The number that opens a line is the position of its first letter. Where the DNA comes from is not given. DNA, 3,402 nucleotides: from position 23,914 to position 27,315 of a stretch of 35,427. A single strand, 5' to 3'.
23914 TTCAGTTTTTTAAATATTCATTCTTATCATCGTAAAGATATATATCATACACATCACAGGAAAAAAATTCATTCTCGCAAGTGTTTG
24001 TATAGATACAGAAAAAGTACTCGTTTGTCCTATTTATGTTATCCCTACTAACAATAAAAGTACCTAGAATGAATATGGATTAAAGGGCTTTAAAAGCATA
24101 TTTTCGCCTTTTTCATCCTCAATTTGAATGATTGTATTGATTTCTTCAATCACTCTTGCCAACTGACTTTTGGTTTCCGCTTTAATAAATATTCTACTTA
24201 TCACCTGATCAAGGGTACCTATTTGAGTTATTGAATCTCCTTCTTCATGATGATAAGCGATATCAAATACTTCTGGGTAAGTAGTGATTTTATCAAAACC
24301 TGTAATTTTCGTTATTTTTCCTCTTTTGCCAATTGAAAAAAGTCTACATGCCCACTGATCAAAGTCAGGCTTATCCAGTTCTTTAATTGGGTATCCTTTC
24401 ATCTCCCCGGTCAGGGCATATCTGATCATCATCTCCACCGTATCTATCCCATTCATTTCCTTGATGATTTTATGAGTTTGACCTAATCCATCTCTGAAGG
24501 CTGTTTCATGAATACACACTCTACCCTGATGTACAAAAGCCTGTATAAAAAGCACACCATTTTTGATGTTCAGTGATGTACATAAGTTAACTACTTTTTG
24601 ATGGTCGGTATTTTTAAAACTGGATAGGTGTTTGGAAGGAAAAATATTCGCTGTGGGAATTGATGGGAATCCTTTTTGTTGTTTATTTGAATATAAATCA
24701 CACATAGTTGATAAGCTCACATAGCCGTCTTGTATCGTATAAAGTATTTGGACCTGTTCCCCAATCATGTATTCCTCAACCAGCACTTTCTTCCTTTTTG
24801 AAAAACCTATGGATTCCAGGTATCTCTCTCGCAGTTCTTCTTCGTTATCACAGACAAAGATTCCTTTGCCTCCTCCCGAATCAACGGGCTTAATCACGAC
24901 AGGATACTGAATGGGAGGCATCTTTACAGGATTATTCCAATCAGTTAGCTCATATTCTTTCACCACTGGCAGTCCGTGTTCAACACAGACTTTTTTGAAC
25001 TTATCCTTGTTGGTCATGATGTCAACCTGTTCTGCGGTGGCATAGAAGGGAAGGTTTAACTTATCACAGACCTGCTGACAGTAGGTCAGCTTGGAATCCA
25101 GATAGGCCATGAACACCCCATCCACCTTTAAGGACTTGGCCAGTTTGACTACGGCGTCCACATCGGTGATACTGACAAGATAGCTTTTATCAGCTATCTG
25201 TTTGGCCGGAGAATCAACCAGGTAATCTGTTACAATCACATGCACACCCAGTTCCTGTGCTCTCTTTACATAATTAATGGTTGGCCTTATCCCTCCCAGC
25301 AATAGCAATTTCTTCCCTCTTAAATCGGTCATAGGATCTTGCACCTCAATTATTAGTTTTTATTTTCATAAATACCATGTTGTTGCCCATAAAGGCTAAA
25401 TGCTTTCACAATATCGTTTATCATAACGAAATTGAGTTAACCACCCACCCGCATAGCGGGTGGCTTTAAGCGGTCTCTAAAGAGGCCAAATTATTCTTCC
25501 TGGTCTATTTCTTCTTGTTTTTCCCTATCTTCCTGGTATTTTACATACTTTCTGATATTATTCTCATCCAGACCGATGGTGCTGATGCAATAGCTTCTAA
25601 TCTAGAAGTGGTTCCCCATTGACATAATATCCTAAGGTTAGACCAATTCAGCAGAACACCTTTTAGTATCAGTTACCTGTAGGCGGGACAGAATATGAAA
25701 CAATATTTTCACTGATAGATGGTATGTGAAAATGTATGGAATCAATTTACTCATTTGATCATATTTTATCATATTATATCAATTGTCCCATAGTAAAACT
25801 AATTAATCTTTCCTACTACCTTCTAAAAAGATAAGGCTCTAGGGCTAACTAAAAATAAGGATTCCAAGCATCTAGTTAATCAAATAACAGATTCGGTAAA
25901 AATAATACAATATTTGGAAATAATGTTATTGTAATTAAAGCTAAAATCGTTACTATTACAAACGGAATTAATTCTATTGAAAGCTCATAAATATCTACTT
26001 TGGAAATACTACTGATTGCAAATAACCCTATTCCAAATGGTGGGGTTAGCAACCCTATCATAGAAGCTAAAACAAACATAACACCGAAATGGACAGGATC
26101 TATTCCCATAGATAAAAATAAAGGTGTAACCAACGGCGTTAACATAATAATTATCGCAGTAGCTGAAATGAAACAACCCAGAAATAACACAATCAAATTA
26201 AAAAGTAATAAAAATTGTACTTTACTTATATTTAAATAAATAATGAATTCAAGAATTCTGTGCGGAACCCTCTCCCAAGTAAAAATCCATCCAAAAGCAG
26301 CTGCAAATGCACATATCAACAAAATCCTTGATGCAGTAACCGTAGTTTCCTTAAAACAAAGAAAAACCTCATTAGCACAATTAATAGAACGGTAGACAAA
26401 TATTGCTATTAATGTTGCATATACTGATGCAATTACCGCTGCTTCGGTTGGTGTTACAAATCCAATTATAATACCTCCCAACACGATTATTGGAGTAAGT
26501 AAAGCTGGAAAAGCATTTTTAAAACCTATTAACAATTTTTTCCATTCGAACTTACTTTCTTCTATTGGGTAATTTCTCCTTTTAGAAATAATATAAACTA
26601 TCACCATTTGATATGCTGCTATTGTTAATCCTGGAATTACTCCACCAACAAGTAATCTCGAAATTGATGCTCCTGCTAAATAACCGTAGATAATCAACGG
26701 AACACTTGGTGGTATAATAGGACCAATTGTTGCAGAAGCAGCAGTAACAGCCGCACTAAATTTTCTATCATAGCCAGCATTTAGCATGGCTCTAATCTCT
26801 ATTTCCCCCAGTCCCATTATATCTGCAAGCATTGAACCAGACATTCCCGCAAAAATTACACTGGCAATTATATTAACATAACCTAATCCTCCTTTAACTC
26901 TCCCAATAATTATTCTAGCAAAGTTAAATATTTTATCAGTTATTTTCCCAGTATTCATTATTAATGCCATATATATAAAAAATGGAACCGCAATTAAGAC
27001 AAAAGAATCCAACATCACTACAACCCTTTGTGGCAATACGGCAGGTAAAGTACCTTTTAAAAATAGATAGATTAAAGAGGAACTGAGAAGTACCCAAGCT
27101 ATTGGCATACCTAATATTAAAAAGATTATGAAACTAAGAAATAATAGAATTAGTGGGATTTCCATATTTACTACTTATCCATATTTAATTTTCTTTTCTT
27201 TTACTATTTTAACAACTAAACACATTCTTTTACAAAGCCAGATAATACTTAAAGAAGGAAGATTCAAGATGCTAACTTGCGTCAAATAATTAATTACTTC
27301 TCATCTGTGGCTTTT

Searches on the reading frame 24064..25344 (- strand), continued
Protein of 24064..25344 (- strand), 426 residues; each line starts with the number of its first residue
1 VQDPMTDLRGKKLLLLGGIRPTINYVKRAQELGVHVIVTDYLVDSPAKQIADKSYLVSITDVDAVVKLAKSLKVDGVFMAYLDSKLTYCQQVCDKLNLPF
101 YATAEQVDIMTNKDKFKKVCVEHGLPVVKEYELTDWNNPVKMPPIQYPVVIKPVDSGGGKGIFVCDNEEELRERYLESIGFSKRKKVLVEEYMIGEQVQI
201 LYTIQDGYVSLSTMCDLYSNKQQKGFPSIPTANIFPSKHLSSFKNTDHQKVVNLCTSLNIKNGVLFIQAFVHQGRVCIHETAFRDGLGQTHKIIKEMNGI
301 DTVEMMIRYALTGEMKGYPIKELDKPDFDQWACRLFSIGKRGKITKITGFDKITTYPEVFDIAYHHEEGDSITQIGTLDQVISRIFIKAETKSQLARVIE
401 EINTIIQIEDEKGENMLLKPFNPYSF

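Call 75: search_protein_families(library=pfam, proteins=[L083:5008-5766:+, L083:6763-8175:+, L083:8320-9843:+, L083:11359-12393:-, L083:12583-13845:+, L083:15174-16256:+, L083:16317-17324:+, L083:4268-4900:-], max_evalue=0.001)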
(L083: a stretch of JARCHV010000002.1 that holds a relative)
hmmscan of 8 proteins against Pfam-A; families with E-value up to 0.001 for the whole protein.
L083:5008-5766:+ (252 aa): 4 families
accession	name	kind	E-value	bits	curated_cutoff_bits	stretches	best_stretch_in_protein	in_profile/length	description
PF13561.12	adh_short_C2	-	3e-69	233.6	27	1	18-250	6-236/236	Enoyl-(Acyl carrier protein) reductase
PF00106.31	adh_short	-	2.7e-58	197.1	26.6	1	9-200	1-192/195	short chain dehydrogenase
PF08659.16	KR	-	1.5e-10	41.8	22.6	1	12-164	4-156/180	KR domain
PF02737.24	3HCDH_N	-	0.00069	20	22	0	10-75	2-63/180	3-hydroxyacyl-CoA dehydrogenase, NAD binding domain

L083:6763-8175:+ (470 aa): 1 family
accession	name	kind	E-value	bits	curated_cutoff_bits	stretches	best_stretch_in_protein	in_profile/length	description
PF01425.27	Amidase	-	2.4e-121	406.3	27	1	26-449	1-445/445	Amidase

L083:8320-9843:+ (507 aa): 1 family
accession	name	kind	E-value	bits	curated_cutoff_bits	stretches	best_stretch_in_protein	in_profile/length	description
PF12708.12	Pect-lyase_RHGA_epim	-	2.3e-13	50.9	27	1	35-84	2-51/213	Rhamnogalacturonase A/epimerase, pectate lyase-like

L083:11359-12393:- (344 aa): 3 families
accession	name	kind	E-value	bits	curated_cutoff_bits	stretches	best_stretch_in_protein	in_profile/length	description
PF13480.13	Acetyltransf_6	-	3.3e-11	44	22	1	162-298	3-143/143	Acetyltransferase (GNAT) domain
PF02388.22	FemAB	-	1.3e-09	37.8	24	1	149-203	161-214/406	FemAB family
PF04339.18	FemAB_like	-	9.3e-05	22.2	27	1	83-247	102-274/369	Peptidogalycan biosysnthesis/recognition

L083:12583-13845:+ (420 aa): 9 families
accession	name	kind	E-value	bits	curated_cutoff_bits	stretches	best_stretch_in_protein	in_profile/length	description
PF02786.22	CPSase_L_D2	-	1.2e-10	41.7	19.8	1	136-308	37-209/211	Carbamoyl-phosphate synthase L chain, ATP binding domain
PF13535.11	ATP-grasp_4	-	4.3e-08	33.4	27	1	137-213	2-90/160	ATP-grasp domain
PF07478.18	Dala_Dala_lig_C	-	8.7e-08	32.4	24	1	136-187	35-84/204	D-ala D-ala ligase C-terminus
PF21360.3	PylC-like_N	-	1.4e-07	32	27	1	11-80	2-76/96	PylC-like, N-terminal domain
PF18603.7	LAL_C2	-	1.9e-07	31.7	29.4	1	333-401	8-76/78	L-amino acid ligase C-terminal domain 2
PF22660.2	RS_preATP-grasp-like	-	2.9e-06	28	27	1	11-106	5-96/98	Ribonucleotide synthetase preATP-grasp domain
PF02222.28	ATP-grasp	-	6.5e-05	23.1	27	0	136-185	29-77/179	ATP-grasp domain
PF18130.6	ATPgrasp_N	-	0.00018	22.5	27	1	24-97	2-81/81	ATP-grasp N-terminal domain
PF02655.19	ATP-grasp_3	-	0.00029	21.4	23.2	0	115-188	10-73/160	ATP-grasp domain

L083:15174-16256:+ (360 aa): 3 families
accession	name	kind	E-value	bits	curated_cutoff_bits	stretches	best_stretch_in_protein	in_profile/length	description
PF13480.13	Acetyltransf_6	-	3.6e-17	63.3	22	1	167-295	2-138/143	Acetyltransferase (GNAT) domain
PF02388.22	FemAB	-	7e-13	48.6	24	2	160-232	166-234/406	FemAB family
PF04339.18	FemAB_like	-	2.8e-09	37.1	27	1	155-293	171-313/369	Peptidogalycan biosysnthesis/recognition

L083:16317-17324:+ (335 aa): 3 families
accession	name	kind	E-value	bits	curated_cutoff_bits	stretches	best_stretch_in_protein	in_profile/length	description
PF13480.13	Acetyltransf_6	-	2.4e-11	44.4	22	1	139-270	3-138/143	Acetyltransferase (GNAT) domain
PF02388.22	FemAB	-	4.4e-10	39.4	24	1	132-208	163-235/406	FemAB family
PF04339.18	FemAB_like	-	4.5e-07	29.8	27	1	71-237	110-283/369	Peptidogalycan biosysnthesis/recognition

L083:4268-4900:- (210 aa): 1 family
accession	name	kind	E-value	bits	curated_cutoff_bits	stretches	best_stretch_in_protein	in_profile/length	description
PF00440.29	TetR_N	-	2.8e-16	59.5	24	1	16-62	1-47/47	Bacterial regulatory proteins, tetR family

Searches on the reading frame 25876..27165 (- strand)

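Call 7: search_protein_families(library=pfam, proteins=[window:25876-27165:-], max_evalue=0.001)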
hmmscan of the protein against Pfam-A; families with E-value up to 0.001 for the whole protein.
window:25876-27165:- (429 aa): 1 family
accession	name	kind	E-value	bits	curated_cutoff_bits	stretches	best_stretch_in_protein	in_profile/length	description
PF06808.19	DctM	-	1.6e-109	367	23.8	1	9-419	1-413/413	Tripartite ATP-independent periplasmic transporter, DctM component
